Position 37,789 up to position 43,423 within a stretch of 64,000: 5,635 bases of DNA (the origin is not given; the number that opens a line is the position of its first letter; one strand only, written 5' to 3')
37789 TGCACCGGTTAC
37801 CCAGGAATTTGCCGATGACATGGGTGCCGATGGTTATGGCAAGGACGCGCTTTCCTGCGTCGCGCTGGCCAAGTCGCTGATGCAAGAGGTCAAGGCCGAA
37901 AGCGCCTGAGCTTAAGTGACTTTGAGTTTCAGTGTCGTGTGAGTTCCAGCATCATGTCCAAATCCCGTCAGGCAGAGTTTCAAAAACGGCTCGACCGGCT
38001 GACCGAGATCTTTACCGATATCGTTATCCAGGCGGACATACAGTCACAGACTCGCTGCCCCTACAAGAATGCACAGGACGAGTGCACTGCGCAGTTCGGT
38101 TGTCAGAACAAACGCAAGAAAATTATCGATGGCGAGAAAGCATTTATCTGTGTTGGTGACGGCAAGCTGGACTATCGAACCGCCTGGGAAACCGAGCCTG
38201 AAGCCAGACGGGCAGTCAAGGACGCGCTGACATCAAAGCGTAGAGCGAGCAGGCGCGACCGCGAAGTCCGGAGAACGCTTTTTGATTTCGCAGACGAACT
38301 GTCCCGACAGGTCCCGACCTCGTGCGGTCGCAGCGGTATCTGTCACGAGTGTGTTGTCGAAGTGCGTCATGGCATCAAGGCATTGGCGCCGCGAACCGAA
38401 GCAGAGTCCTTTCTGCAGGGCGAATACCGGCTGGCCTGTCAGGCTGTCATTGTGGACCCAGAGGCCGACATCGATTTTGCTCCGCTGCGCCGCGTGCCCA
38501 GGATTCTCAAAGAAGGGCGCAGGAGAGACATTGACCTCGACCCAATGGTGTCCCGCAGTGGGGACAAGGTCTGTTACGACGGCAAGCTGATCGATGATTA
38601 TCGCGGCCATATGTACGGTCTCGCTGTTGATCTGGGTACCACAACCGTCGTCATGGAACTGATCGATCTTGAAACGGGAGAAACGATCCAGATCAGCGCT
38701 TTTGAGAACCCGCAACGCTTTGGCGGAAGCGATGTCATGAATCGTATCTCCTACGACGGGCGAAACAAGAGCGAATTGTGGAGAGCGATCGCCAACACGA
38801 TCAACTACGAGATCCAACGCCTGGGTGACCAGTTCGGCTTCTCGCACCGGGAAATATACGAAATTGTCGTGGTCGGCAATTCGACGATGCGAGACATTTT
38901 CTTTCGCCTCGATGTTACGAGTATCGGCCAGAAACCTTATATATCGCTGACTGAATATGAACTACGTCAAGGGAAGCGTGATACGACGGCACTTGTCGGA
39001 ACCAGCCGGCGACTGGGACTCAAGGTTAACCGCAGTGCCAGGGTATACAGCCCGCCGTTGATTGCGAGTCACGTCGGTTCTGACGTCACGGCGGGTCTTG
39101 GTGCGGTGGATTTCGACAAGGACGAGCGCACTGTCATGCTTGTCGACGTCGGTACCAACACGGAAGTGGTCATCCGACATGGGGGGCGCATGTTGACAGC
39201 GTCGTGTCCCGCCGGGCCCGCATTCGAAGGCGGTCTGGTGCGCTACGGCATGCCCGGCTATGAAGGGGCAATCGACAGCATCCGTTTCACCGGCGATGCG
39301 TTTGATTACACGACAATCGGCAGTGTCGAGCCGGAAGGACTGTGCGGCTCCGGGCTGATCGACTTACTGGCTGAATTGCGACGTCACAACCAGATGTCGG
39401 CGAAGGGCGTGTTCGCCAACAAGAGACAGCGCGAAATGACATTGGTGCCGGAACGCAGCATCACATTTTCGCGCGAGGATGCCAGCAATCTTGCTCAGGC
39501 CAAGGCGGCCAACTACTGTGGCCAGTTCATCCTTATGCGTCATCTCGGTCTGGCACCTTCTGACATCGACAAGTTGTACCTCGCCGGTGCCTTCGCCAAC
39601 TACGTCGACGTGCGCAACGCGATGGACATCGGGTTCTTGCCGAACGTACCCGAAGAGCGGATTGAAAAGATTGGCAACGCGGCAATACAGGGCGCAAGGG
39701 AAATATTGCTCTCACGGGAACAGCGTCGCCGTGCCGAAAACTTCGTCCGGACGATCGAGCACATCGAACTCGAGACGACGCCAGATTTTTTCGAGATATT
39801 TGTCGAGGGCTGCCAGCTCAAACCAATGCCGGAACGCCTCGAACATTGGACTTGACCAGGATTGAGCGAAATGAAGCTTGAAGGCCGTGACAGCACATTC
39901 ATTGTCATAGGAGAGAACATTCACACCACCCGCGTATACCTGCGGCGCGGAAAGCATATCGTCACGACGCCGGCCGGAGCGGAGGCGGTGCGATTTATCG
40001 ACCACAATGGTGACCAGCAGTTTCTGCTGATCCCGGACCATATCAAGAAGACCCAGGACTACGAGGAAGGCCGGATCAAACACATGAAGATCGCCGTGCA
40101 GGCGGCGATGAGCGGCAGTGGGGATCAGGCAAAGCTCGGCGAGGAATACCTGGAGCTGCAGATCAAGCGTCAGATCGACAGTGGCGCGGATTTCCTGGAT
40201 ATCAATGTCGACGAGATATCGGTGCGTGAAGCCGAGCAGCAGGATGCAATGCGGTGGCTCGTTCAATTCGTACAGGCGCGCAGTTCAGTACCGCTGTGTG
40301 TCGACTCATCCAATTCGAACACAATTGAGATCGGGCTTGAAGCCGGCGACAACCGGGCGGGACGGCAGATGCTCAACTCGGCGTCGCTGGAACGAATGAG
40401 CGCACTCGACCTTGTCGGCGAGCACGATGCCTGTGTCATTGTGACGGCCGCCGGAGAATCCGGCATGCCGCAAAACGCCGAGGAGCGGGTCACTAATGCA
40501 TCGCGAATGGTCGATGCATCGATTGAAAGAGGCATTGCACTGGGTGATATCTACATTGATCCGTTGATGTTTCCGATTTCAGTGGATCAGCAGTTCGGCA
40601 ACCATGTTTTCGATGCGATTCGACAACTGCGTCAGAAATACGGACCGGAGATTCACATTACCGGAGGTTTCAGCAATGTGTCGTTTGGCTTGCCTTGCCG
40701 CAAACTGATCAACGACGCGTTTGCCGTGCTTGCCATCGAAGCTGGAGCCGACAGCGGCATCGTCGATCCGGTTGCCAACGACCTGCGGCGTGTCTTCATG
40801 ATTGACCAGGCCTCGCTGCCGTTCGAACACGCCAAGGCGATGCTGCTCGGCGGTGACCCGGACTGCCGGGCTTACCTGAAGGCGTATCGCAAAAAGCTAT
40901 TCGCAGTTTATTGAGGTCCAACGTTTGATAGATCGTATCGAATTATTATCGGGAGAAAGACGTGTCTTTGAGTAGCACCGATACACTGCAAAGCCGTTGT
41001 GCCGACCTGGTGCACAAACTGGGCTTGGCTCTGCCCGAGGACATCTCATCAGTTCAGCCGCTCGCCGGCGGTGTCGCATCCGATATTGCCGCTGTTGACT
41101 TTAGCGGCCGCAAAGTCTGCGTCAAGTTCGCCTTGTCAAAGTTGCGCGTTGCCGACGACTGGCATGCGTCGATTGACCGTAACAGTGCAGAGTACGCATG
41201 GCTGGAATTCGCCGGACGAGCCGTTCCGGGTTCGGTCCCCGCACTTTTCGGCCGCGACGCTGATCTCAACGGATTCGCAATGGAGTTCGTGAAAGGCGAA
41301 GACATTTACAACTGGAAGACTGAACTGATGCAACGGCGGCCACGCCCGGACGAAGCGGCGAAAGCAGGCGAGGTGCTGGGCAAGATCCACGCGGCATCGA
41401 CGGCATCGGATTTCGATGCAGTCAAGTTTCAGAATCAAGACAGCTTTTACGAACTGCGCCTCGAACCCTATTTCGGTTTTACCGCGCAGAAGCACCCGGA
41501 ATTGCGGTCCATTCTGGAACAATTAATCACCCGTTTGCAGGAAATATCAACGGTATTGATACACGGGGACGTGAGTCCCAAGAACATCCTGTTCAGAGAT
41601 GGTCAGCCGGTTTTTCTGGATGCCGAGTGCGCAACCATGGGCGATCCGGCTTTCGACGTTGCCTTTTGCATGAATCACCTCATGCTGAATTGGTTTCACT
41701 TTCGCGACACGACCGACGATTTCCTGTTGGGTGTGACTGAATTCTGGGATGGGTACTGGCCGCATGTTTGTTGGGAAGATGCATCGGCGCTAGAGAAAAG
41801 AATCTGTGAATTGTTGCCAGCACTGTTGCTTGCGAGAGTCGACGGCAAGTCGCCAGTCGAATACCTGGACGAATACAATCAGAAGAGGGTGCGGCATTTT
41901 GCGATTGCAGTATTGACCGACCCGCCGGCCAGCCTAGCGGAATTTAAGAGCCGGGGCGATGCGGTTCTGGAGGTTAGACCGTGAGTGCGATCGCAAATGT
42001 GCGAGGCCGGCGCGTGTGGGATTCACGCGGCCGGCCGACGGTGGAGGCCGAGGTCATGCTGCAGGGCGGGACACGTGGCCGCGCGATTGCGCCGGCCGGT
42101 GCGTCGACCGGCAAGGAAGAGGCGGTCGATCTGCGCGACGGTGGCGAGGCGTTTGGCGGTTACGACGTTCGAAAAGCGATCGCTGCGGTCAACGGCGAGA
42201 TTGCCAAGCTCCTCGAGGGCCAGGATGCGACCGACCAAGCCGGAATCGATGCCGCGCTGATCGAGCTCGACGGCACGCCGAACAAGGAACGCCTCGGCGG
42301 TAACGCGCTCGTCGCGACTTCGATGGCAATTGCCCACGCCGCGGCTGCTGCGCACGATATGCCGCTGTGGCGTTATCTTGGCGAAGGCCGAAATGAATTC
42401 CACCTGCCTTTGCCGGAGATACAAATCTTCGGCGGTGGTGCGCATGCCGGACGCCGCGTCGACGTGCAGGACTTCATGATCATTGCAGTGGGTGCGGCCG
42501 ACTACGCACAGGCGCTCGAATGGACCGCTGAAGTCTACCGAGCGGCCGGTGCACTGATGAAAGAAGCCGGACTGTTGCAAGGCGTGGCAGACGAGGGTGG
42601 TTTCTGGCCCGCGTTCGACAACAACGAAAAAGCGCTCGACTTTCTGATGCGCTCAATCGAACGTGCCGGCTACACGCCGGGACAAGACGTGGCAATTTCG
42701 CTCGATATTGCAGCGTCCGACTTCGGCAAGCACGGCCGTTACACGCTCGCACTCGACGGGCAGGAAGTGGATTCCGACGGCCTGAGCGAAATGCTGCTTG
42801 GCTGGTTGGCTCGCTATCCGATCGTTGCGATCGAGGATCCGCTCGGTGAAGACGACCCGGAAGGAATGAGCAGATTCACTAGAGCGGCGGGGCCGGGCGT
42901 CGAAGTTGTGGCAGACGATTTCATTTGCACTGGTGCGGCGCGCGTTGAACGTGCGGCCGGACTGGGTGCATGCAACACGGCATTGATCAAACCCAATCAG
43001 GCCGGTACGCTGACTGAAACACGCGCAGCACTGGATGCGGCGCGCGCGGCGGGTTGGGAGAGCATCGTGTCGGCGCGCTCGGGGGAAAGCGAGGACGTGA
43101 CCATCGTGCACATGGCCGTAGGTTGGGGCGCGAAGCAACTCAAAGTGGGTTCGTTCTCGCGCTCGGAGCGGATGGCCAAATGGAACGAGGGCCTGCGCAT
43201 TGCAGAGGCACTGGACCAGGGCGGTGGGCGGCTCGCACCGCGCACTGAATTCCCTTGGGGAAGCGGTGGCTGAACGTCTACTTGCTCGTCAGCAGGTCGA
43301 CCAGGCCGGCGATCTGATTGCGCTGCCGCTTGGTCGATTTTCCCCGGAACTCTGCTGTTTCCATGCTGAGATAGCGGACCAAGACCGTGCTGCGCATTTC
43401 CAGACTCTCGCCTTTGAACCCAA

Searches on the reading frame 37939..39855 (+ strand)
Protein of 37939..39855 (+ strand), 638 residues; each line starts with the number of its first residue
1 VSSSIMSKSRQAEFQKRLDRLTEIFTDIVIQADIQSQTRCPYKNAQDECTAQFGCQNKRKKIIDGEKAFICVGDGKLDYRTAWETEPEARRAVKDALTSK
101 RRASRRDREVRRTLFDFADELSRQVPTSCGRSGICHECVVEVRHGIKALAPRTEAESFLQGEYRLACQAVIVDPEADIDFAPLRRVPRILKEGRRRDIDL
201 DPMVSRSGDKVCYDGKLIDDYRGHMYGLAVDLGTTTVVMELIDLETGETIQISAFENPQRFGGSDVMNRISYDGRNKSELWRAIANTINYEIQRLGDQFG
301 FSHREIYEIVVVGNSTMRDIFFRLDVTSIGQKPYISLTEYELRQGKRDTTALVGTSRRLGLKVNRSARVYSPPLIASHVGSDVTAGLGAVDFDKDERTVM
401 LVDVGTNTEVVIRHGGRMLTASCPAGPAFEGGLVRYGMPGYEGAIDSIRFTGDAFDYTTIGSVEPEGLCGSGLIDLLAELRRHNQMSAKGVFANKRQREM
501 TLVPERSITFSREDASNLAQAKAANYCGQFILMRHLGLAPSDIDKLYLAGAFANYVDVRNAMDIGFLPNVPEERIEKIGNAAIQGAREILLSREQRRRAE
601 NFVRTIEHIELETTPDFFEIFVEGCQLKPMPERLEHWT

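Call 8: search_protein_families(library=pfam, proteins=[window:37939-39855:+])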
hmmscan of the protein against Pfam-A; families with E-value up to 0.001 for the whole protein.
window:37939-39855:+ (638 aa): 3 families
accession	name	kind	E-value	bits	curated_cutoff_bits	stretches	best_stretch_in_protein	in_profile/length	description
PF14574.11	RACo_C_ter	-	5.3e-69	232.6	27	1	398-628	2-250/261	C-terminal domain of RACo the ASKHA domain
PF17651.6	Raco_middle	-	5.6e-40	137.1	26.8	1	226-394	1-162/163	RACo middle region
PF00111.32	Fer2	-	3.4e-07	30.5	21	1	111-171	16-76/77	2Fe-2S iron-sulfur cluster binding domain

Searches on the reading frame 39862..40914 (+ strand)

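Call 8: search_protein_families(library=pfam, proteins=[window:39862-40914:+])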
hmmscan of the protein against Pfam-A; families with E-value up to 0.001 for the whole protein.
window:39862-40914:+ (350 aa): 1 family
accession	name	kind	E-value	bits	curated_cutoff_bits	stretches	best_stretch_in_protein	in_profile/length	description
PF00809.28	Pterin_bind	-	9.7e-26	91.3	25.5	1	100-302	26-244/244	Pterin binding enzyme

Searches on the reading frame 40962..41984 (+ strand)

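Call 8: search_protein_families(library=pfam, proteins=[window:40962-41984:+])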
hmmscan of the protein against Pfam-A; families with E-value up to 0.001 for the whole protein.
window:40962-41984:+ (340 aa): 2 families
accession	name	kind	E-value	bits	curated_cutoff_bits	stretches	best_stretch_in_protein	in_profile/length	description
PF01636.29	APH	-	1e-21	78.3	23.2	1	31-244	2-211/239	Phosphotransferase enzyme family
PF02958.26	EcKL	-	0.00073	19.4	22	0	179-241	197-265/294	Ecdysteroid kinase-like family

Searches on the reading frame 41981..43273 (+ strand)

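Call 8: search_protein_families(library=pfam, proteins=[window:41981-43273:+])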
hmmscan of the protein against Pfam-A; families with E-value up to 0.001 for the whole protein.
window:41981-43273:+ (430 aa): 3 families
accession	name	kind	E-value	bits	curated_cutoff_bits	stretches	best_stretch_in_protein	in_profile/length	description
PF00113.28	Enolase_C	-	2.7e-74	250.6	21.5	1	140-413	2-283/296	Enolase, C-terminal TIM barrel domain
PF03952.21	Enolase_N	-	3.4e-48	163.6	35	1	4-133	1-131/131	Enolase, N-terminal domain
PF13378.12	MR_MLE_C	-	1.3e-09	38.6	29.4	1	252-379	45-168/219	Enolase C-terminal domain-like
